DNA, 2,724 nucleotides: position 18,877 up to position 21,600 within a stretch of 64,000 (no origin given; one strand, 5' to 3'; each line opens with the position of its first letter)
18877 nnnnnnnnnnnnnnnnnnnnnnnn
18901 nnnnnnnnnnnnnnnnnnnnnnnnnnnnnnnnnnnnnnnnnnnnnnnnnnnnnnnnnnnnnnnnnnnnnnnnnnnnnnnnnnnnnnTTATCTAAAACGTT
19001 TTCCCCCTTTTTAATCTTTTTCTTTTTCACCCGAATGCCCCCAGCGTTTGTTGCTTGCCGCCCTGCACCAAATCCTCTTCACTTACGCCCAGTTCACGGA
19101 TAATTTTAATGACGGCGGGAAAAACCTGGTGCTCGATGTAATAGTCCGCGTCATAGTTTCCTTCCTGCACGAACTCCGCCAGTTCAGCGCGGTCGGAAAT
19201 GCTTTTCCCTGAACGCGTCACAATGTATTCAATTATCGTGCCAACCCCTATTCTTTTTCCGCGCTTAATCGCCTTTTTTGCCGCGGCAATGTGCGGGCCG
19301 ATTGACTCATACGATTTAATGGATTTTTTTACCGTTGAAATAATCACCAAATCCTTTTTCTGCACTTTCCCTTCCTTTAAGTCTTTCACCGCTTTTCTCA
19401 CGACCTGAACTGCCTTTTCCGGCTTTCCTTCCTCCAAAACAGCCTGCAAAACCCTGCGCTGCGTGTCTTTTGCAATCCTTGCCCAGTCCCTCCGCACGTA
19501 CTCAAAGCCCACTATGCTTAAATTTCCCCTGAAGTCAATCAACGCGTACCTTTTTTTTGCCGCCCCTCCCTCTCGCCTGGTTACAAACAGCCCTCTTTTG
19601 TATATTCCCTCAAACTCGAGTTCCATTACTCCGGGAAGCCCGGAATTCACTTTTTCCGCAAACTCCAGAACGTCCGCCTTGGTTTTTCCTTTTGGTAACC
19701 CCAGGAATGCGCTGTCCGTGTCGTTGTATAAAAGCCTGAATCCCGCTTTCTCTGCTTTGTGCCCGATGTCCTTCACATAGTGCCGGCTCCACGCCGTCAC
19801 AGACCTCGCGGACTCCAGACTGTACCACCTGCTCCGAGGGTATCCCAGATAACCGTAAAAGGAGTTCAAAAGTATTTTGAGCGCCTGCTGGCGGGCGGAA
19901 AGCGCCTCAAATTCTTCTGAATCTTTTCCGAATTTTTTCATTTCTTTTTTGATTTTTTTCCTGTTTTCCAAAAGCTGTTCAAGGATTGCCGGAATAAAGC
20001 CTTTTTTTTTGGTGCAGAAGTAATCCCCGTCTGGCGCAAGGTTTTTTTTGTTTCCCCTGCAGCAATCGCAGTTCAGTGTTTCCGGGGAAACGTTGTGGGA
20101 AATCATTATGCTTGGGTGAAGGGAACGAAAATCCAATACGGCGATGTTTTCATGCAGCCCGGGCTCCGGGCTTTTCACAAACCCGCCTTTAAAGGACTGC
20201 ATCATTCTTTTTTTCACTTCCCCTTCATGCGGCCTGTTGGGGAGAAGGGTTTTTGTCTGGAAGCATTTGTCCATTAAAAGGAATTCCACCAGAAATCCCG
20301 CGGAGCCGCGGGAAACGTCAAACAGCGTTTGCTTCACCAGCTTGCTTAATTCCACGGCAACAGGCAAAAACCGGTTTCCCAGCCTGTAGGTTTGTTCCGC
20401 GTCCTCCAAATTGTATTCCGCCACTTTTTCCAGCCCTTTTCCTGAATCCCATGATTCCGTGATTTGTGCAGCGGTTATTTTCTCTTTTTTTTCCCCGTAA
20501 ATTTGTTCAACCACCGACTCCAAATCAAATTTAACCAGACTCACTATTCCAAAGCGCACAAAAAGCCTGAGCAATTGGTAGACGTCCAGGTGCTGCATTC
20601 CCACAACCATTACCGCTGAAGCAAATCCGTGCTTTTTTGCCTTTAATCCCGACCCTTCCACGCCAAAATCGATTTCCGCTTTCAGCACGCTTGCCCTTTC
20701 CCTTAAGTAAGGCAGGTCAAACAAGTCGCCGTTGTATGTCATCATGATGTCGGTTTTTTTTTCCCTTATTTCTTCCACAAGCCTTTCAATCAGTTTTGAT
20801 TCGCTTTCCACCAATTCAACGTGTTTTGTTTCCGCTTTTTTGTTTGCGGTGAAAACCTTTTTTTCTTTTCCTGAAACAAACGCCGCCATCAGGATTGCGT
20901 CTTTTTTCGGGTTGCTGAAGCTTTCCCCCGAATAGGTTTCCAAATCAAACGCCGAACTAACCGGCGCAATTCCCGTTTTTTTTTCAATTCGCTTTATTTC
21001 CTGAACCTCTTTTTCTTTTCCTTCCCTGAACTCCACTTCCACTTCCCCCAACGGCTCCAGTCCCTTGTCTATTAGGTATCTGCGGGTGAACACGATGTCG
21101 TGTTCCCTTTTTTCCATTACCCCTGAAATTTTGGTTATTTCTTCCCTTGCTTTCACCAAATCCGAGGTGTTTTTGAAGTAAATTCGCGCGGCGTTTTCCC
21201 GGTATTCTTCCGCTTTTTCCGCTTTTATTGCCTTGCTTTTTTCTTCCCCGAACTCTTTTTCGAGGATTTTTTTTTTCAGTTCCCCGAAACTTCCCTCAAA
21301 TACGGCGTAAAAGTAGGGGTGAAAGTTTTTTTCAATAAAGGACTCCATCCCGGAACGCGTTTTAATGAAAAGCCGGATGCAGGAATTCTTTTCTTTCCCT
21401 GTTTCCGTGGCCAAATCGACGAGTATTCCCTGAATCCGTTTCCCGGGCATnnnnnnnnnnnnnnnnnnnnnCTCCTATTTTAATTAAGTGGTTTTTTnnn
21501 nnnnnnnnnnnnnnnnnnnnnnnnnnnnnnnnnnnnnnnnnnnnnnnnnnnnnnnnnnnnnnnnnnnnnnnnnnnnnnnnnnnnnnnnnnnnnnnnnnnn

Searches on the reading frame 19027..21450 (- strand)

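Call 66: search_protein_families(library=pfam, proteins=[window:19027-21450:-])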
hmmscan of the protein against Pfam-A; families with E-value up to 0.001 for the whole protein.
window:19027-21450:- (807 aa): 4 families
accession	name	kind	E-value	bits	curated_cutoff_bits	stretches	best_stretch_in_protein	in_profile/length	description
PF00136.26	DNA_pol_B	-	9.4e-67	226.2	23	1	384-786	11-452/453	DNA polymerase family B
PF03104.25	DNA_pol_B_exo1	-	5.1e-22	78.9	23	1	113-295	2-229/242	DNA polymerase family B, exonuclease domain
PF10108.15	DNA_pol_B_exo2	-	2.5e-07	31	24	1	215-369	35-181/213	Predicted 3'-5' exonuclease related to the exonuclease domain of PolB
PF13482.12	RNase_H_2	-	2.7e-05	24.6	22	1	168-359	3-162/165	RNase_H superfamily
